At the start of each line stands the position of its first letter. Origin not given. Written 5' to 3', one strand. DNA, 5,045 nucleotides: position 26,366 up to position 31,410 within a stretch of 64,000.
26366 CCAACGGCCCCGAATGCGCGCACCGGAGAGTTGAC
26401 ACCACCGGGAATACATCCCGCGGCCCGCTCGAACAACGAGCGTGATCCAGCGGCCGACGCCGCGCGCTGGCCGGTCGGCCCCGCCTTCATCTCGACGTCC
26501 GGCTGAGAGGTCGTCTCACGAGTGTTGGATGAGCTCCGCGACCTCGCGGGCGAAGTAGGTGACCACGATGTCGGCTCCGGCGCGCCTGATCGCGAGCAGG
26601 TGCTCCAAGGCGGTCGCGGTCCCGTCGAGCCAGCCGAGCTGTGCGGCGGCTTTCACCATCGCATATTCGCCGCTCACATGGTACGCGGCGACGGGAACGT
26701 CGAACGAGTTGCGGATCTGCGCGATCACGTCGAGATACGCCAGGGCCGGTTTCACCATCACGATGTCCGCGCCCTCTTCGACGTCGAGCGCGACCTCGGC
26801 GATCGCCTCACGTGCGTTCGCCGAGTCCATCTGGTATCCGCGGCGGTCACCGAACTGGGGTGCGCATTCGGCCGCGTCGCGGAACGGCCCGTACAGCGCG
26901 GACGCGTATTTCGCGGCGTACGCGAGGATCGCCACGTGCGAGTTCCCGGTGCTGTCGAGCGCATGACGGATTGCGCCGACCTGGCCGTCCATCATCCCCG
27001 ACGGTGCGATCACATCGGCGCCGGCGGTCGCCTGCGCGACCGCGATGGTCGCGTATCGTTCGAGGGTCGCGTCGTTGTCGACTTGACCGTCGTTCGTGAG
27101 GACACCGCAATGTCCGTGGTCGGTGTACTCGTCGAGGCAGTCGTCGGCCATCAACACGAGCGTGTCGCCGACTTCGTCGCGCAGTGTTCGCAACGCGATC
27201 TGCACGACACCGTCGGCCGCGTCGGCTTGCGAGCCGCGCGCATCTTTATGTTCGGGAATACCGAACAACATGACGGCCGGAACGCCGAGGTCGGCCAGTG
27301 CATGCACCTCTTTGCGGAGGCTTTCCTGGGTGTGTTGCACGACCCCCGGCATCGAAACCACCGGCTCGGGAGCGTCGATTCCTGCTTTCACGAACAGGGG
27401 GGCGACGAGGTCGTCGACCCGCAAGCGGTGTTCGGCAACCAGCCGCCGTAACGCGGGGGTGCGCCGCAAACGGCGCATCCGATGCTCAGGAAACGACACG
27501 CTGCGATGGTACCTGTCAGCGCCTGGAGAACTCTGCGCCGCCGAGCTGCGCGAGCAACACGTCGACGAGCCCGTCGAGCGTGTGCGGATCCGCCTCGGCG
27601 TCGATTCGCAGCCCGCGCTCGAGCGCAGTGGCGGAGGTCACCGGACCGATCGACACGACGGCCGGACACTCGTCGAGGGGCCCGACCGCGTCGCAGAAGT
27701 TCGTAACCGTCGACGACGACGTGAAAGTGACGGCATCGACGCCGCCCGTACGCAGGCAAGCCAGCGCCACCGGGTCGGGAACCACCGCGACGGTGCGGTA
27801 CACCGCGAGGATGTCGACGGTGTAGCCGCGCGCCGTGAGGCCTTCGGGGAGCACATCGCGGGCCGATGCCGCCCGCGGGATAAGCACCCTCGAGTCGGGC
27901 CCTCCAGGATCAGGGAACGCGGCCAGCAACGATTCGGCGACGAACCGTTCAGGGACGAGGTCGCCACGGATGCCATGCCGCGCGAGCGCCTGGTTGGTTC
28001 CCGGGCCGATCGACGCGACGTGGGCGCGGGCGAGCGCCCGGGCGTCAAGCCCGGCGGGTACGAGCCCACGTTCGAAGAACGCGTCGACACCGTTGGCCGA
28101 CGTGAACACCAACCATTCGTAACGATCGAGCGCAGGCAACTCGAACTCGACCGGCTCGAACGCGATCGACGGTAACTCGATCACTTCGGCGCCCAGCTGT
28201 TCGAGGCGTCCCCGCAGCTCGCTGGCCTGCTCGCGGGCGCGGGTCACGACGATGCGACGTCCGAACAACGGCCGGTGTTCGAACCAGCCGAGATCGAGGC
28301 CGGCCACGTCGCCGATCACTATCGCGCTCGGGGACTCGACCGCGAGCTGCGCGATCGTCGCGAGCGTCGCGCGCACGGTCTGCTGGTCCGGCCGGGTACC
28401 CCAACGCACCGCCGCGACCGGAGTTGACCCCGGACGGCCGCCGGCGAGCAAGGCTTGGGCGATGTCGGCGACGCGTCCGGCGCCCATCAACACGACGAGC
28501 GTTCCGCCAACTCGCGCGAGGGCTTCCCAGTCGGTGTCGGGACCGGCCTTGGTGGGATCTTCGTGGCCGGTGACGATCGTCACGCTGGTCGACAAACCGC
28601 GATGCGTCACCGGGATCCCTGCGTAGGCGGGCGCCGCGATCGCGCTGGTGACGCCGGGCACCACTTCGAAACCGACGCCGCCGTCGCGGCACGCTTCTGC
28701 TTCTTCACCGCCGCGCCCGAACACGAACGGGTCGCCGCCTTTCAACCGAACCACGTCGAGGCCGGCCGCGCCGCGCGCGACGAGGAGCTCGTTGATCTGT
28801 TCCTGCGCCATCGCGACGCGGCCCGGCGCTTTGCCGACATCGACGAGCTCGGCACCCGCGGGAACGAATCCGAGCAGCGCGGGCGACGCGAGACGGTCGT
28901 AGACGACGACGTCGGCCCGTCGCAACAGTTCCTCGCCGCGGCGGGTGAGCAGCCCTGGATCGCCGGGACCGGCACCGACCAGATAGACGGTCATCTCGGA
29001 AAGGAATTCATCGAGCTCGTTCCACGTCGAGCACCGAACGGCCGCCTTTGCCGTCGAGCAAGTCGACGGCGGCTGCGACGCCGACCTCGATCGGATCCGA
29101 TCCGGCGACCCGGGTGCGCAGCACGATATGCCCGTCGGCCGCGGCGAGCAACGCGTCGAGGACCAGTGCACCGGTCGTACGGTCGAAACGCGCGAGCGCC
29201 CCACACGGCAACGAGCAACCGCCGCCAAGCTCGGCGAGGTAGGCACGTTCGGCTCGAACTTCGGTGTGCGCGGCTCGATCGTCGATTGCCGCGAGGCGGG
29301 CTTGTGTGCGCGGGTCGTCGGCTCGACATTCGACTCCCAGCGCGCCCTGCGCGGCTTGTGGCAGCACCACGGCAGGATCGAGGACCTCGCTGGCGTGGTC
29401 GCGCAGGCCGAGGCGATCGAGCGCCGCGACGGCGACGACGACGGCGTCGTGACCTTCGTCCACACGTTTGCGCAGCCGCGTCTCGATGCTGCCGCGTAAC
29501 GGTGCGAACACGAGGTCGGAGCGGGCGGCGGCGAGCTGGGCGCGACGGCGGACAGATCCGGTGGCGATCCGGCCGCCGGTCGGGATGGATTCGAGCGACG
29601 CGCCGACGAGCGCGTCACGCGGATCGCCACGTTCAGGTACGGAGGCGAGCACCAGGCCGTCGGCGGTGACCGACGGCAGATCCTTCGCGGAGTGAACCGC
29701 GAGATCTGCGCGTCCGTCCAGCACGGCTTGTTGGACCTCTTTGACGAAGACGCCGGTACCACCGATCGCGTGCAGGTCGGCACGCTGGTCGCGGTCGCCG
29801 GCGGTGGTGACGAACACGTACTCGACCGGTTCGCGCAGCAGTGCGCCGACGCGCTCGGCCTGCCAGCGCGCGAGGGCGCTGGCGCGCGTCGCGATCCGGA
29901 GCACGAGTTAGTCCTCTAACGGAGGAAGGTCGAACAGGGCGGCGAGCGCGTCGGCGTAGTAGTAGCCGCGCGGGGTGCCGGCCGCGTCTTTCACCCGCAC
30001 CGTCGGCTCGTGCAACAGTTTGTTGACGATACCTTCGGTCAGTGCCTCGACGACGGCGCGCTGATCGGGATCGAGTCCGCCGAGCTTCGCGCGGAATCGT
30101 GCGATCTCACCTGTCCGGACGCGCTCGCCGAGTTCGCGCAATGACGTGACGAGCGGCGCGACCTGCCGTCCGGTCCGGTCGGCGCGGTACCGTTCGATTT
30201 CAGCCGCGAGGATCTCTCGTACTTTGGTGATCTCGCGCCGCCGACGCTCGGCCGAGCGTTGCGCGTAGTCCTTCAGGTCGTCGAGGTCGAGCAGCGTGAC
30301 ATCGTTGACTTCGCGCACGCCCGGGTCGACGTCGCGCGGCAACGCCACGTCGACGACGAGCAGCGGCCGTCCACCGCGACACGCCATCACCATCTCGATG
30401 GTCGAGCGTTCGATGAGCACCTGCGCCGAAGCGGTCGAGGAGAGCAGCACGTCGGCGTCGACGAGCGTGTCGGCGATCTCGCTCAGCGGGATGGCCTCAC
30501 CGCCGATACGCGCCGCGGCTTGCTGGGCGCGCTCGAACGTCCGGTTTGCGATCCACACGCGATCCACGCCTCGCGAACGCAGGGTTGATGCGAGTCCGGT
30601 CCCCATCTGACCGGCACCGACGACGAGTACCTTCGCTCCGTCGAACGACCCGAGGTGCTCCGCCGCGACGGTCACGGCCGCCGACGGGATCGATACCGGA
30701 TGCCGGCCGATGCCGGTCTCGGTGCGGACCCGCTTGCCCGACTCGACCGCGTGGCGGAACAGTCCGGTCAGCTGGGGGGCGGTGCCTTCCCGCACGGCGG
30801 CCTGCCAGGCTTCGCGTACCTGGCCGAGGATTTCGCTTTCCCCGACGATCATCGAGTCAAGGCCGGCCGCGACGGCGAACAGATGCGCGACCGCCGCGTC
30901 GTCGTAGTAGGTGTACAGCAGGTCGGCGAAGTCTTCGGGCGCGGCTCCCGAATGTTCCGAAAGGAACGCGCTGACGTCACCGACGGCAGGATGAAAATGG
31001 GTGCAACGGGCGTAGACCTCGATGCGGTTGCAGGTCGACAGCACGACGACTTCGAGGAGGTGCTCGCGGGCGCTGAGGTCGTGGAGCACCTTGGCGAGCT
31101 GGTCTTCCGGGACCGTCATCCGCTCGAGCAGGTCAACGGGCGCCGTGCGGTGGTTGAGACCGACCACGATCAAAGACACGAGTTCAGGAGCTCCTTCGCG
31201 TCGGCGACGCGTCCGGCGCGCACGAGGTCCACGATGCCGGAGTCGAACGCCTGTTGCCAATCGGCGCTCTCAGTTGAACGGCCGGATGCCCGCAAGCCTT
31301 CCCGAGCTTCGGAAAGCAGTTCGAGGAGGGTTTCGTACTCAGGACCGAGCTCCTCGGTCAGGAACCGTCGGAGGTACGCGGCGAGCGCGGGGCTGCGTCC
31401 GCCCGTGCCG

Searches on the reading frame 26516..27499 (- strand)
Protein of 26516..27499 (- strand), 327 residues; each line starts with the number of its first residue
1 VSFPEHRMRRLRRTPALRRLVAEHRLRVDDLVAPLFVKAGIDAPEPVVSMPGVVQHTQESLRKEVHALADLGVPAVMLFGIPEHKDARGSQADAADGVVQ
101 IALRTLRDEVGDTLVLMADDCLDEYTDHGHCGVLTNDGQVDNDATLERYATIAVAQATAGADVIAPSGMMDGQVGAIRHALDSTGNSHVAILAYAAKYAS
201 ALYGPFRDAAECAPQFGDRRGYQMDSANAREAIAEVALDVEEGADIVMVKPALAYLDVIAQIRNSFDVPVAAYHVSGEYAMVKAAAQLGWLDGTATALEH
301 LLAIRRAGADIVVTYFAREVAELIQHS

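Call 52: search_protein_families(library=pfam, proteins=[window:26516-27499:-], max_evalue=0.00001)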
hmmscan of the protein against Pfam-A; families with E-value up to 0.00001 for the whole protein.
window:26516-27499:- (327 aa): 1 family
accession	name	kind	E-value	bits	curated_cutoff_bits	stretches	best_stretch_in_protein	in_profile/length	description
PF00490.27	ALAD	-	2.9e-142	473.9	24.6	1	6-322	2-316/317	Delta-aminolevulinic acid dehydratase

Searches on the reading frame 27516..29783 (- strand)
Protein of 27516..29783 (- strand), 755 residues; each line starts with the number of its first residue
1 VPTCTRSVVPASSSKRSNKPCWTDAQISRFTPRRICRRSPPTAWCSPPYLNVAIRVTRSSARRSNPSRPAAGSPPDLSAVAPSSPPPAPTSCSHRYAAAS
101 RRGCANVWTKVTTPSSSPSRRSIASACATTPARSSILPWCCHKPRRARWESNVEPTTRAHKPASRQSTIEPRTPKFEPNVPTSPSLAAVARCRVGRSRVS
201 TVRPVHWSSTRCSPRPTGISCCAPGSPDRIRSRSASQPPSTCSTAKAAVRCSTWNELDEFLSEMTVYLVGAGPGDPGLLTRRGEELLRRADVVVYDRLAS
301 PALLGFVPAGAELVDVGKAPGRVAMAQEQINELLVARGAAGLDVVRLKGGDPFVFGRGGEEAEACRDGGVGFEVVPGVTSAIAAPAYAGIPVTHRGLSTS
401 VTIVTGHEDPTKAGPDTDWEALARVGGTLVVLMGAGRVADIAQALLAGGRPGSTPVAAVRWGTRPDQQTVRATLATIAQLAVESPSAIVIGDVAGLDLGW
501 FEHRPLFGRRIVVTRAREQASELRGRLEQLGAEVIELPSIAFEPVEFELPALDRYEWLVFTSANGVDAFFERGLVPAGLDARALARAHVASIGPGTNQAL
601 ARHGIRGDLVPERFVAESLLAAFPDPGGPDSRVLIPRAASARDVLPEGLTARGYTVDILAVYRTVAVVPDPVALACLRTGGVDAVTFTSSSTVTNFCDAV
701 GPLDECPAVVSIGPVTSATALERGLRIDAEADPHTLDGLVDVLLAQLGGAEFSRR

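Call 52: search_protein_families(library=pfam, proteins=[window:27516-29783:-], max_evalue=0.00001)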
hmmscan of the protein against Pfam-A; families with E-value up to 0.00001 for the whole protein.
window:27516-29783:- (755 aa): 2 families
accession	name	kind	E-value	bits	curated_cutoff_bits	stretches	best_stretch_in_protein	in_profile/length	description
PF02602.20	HEM4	-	1.7e-58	197.9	27.5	1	522-740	2-230/231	Uroporphyrinogen-III synthase HemD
PF00590.25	TP_methylase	-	5.4e-55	187.1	27.8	1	265-477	1-211/212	Tetrapyrrole (Corrin/Porphyrin) Methylases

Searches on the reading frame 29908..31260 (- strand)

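Call 52: search_protein_families(library=pfam, proteins=[window:29908-31260:-], max_evalue=0.00001)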
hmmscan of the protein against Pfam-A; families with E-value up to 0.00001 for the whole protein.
window:29908-31260:- (450 aa): 4 families
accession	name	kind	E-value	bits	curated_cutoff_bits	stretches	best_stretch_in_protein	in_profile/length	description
PF05201.20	GlutR_N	-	1.8e-49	167.8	27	1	33-182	1-151/151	Glutamyl-tRNAGlu reductase, N-terminal domain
PF01488.26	Shikimate_DH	-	4e-37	127.8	24.3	1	198-331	2-137/138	Shikimate / quinate 5-dehydrogenase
PF00745.25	GlutR_dimer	-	2e-23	83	22.9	1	346-445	1-99/99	Glutamyl-tRNAGlu reductase, dimerisation domain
PF03807.23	F420_oxidored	-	6.3e-06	27.1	21.6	0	210-272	1-63/94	NADP oxidoreductase coenzyme F420-dependent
